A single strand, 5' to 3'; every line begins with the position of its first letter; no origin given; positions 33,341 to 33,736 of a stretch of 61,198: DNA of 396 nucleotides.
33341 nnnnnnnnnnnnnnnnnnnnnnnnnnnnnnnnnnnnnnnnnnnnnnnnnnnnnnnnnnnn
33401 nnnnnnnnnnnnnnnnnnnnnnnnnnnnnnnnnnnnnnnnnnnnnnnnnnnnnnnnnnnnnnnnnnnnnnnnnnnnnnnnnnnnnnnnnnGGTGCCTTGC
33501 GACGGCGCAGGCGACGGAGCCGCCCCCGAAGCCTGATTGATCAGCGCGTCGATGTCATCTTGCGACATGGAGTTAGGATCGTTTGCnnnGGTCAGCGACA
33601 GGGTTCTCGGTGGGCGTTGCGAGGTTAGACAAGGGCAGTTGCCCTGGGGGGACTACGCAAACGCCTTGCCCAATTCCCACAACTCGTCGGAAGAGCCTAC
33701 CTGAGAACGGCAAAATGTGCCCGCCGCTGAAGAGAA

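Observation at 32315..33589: About ten tandem FliM-type CheY-binding (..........-like) peptides in one cytoplasmic domain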

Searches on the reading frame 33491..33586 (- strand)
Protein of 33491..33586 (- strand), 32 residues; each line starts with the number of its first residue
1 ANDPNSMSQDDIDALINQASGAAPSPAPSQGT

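Call 55: search_protein_representatives(alignment_id=A4)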
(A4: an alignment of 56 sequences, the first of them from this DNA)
Query: 56 sequences, 32 profile positions. Proteins with E-value up to 0.001 (for the whole library): 366; up to 1e-10: 115; up to 1e-30: 22. The best 150 are listed.
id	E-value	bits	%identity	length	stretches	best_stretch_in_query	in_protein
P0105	2.9e-63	224.0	-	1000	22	4-28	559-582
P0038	9.0e-63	222.4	-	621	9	1-30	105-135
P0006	5.6e-61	216.7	-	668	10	1-27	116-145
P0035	2.0e-55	199.1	-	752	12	1-32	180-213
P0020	7.1e-51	184.7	-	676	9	2-27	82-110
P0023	4.2e-50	182.3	-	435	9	1-29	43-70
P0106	7.8e-47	171.9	-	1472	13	1-29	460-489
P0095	2.1e-45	167.4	-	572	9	3-32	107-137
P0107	9.1e-43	159.0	-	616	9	4-30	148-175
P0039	3.1e-40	150.9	-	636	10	1-32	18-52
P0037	1.0e-39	149.3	-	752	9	2-31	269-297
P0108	1.0e-37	143.0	-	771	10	1-23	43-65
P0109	4.1e-37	141.1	-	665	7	1-32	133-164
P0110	1.6e-36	139.2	-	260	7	1-31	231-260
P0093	5.7e-36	137.4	-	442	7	3-30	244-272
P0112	2.2e-34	132.4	-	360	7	2-28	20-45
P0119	4.4e-30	118.8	-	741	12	2-29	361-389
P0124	2.4e-24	100.6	-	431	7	2-26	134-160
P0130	2.1e-22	94.4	-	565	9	3-30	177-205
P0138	1.1e-19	85.8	-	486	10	1-30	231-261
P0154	8.3e-16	73.5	-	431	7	3-25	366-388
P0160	2.5e-15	72.0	-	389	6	2-18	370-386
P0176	8.2e-13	64.0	-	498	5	2-27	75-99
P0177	9.0e-13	63.9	-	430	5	4-29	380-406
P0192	1.1e-11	60.4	-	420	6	8-26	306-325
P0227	2.0e-09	53.3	-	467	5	3-23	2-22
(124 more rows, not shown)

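Call 61: search_protein_families(library=pfam, alignment_id=A5, max_evalue=0.0001)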
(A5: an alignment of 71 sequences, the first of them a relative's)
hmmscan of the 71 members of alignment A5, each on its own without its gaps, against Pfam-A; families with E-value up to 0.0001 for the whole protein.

A. member 1, P0105 (1000 aa): 0 families

B. families by the number of members that match (of 71 scanned): 33 families (the first 25 are shown)
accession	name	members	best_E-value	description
PF14559.12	TPR_19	11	2.9e-31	Tetratricopeptide repeat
PF13428.12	TPR_14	11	6.2e-25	Tetratricopeptide repeat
PF13174.12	TPR_6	9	3.1e-21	Tetratricopeptide repeat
PF07719.23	TPR_2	9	4.2e-16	Tetratricopeptide repeat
PF13432.12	TPR_16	8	1e-23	Tetratricopeptide repeat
PF09976.15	TPR_21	8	1.1e-13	Tetratricopeptide repeat-like domain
PF13181.12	TPR_8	7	1.2e-17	Tetratricopeptide repeat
PF13424.12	TPR_12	7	3e-17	Tetratricopeptide repeat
PF25058.1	ARM_TT21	7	4.6e-13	Tetratricopeptide repeat protein 21 ARM repeat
PF13525.12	YfiO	6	9.1e-14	Outer membrane lipoprotein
PF12895.13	ANAPC3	6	2.4e-09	Anaphase-promoting complex, cyclosome, subunit 3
PF25062.1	ARM_TT21_N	5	5.7e-10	Tetratricopeptide repeat protein 21 N-terminal ARM repeat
PF13176.12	TPR_7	4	7.2e-14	Tetratricopeptide repeat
PF00515.34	TPR_1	4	3e-08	Tetratricopeptide repeat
PF03748.19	FliL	3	1.1e-06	Flagellar basal body-associated protein FliL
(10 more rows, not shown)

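Call 63: search_protein_families(library=pfam, proteins=[P0130, P0112, P0124, P0119, P0176, P0227, P0177, P0154, P0160, P0138], max_evalue=0.01)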
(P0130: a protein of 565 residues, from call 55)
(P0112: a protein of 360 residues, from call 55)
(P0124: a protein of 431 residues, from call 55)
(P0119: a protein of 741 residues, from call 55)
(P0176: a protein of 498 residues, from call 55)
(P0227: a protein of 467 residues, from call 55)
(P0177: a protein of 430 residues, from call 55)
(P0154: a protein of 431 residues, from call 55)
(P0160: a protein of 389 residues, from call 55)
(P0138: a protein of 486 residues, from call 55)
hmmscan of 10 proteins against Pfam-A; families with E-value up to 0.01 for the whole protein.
P0130 (565 aa): 1 family
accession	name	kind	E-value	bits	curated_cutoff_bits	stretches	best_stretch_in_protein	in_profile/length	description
PF03748.19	FliL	-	1.1e-06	29.5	24.6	1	477-560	16-98/103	Flagellar basal body-associated protein FliL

P0112 (360 aa): 0 families

P0124 (431 aa): 0 families

P0119 (741 aa): 0 families

P0176 (498 aa): 3 families
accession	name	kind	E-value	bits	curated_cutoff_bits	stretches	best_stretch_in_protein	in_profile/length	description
PF04509.17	CheC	-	3.7e-24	84.8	22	2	149-184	2-37/38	CheC-like family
PF01052.25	FliMN_C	-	6.3e-24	84.1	23.8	1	417-487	2-72/73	Type III flagellar switch regulator (C-ring) FliN C-term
PF13690.11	CheX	-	4.6e-06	27.1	27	0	203-303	4-91/94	Chemotaxis phosphatase CheX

P0227 (467 aa): 3 families
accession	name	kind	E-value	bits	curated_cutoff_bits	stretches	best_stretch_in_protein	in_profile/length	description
PF01052.25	FliMN_C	-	3e-16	59.5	23.8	1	398-466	3-71/73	Type III flagellar switch regulator (C-ring) FliN C-term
PF04509.17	CheC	-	9.4e-13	48.3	22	1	277-314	1-38/38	CheC-like family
PF13690.11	CheX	-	8.7e-06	26.2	27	1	259-329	22-88/94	Chemotaxis phosphatase CheX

P0177 (430 aa): 1 family
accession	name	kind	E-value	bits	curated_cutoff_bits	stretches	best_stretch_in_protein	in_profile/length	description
PF04344.18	CheZ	-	9.7e-05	22.8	30.7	1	147-285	70-199/203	Chemotaxis phosphatase, CheZ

P0154 (431 aa): 3 families
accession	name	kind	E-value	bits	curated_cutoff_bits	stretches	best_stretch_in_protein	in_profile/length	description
PF16891.10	STPPase_N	-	0.00025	21.9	26.8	0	354-378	5-30/48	Serine-threonine protein phosphatase N-terminal domain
PF24434.1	DUF7557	-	0.0017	18.2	25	1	129-152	8-31/45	Family of unknown function (DUF7557)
PF16493.11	Meis_PKNOX_N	-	0.002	19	27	0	340-383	38-80/116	TALE/MEIS homeobox family N-terminal domain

P0160 (389 aa): 0 families

P0138 (486 aa): 0 families

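Call 84: search_solved_structures(query=A4, max_evalue=10, show_alignments=5)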
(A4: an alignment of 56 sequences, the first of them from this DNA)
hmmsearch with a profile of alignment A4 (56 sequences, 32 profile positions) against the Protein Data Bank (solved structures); distinct sequences matched with E-value up to 10: 9.
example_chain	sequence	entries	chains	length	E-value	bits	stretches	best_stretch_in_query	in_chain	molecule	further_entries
8umd_C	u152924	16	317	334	0.16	15.5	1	7-23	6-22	Flagellar motor switch protein FliM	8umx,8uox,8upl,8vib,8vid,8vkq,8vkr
2vzd_C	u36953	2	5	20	0.24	14.9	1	10-22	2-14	PAXILLIN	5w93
4edn_K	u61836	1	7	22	0.3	14.6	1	10-22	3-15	Paxillin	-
4j2u_A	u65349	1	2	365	0.54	13.8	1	9-23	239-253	Enoyl-CoA hydratase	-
9o5d_A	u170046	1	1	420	1.6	12.3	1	4-22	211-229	S-adenosylmethionine sensor upstream of mTORC1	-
7e2q_A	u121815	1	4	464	1.7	12.2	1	8-24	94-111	Enolase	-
6zhi_A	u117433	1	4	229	2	12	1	4-18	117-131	Heat shock protein 70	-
7vh5_A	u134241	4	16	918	2.3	11.8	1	8-20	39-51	Plasma membrane ATPase 1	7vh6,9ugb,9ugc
7u37_A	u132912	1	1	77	3.6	11.2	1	6-17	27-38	Ferrous iron transport protein C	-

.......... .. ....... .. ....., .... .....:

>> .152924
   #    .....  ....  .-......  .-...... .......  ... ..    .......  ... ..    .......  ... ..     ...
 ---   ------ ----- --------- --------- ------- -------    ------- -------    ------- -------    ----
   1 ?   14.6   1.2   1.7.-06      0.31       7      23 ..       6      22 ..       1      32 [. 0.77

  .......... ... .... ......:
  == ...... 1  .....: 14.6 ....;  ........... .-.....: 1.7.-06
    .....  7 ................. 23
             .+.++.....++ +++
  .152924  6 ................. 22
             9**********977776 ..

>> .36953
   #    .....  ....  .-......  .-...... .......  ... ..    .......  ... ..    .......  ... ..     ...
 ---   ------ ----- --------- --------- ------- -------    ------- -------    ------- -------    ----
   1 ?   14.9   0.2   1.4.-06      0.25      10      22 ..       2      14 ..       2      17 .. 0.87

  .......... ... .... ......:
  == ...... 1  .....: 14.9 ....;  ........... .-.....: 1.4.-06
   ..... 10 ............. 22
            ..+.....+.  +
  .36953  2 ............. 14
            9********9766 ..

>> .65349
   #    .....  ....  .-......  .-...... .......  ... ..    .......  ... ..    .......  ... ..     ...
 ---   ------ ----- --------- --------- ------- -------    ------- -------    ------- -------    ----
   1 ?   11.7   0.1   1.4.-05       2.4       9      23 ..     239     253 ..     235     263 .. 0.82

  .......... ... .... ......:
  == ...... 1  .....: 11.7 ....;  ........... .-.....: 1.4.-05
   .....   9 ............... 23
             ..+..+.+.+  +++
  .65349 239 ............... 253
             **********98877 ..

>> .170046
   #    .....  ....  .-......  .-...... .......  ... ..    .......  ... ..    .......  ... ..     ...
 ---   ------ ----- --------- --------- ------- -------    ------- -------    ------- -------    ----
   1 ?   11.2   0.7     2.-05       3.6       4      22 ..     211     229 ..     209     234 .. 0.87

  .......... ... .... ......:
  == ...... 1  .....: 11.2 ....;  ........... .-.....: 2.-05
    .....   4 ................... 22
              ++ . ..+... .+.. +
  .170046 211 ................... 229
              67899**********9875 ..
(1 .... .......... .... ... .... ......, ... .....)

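Call 89: search_protein_families(library=ncbifam, alignment_id=A5, max_evalue=0.0001)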
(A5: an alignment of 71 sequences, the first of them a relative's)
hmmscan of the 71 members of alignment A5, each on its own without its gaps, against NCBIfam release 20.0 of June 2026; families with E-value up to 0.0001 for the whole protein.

A. member 1, P0105 (1000 aa): 1 family
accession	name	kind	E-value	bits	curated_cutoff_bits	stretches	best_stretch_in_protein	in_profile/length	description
NF005995.1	PRK08119.1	equivalog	2.3e-09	37.2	218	0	868-904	4-40/376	flagellar motor switch phosphatase FliY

B. families by the number of members that match (of 71 scanned): 40 families (the first 25 are shown)
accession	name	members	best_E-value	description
TIGR02795.1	tol_pal_ybgF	9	1.4e-32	tol-pal system protein YbgF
TIGR03302.1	OM_YfiO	8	3.5e-22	outer membrane protein assembly factor BamD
TIGR02917.1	PEP_TPR_lipo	8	6.3e-19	XrtA/PEP-CTERM system TPR-repeat protein PrsT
NF052312.1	T9SS_PorW_SprE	8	3e-16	type IX secretion system periplasmic lipoprotein PorW/SprE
NF052415.1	T3SS_chap_SctY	7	5.1e-11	type III secretion apparatus assembly chaperone SctY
TIGR02521.1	type_IV_pilW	7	1.3e-09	type IV pilus biogenesis/stability protein PilW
NF005995.1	PRK08119.1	6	2.9e-135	flagellar motor switch phosphatase FliY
NF040959.1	MamA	6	3.5e-14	magnetosome protein MamA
NF008757.0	PRK11788.1-5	4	1.2e-06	lipopolysaccharide assembly protein LapB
NF033920.0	C39_PA2778_fam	4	1.7e-06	PA2778 family cysteine peptidase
TIGR03505.1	FimV_core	3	1.3e-29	FimV/HubP family polar landmark protein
NF047371.1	FlcA_CTERM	3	4e-07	periplasmic flagellar collar protein FlcA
TIGR03504.1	FimV_Cterm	2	3e-15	FimV/HubP family polar landmark protein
NF008068.0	PRK10803.1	2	2.6e-11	cell division protein CpoB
TIGR03939.1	PGA_TPR_OMP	2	8.8e-10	poly-beta-1,6 N-acetyl-D-glucosamine export porin PgaA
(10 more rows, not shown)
